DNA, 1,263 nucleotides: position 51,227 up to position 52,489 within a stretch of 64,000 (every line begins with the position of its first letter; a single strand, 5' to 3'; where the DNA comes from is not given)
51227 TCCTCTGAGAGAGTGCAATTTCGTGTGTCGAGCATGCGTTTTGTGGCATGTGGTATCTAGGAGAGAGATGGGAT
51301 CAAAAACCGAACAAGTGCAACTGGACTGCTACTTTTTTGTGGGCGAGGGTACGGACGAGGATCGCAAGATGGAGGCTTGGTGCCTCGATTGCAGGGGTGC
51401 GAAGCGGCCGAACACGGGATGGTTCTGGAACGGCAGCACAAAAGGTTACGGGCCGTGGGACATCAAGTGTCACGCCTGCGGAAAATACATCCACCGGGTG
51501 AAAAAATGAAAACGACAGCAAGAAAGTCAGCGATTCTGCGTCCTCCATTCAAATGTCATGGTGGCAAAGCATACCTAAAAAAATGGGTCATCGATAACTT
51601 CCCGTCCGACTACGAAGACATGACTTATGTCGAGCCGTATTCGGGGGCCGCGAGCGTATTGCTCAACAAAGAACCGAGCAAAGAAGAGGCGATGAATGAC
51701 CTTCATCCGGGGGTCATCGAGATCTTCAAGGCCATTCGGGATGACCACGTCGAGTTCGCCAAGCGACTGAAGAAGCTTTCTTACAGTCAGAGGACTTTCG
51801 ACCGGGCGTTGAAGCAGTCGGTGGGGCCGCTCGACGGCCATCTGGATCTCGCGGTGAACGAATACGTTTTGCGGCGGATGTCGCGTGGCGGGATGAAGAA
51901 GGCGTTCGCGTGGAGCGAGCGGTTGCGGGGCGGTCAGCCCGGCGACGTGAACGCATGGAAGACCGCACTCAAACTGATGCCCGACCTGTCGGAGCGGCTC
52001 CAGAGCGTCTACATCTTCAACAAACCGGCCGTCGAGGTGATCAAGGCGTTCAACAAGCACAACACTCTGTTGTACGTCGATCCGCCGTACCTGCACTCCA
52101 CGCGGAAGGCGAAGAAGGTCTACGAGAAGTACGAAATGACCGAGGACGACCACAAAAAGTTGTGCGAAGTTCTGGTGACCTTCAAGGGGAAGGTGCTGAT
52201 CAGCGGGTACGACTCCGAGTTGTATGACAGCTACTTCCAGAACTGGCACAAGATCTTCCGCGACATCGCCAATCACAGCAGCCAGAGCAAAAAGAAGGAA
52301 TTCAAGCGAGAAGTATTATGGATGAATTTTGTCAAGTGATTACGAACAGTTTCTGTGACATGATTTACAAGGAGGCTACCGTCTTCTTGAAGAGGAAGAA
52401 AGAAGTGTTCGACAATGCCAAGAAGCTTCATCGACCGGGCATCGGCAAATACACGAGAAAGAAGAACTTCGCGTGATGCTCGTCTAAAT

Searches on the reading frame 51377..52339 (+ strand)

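Call 41: search_protein_families(library=pfam, proteins=[window:51377-52339:+], max_evalue=0.01)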
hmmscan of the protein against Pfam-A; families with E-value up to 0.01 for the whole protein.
window:51377-52339:+ (320 aa): 1 family
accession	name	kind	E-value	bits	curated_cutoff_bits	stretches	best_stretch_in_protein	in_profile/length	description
PF02086.21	MethyltransfD12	-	1.5e-21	77.7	22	1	62-289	3-241/253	D12 class N6 adenine-specific DNA methyltransferase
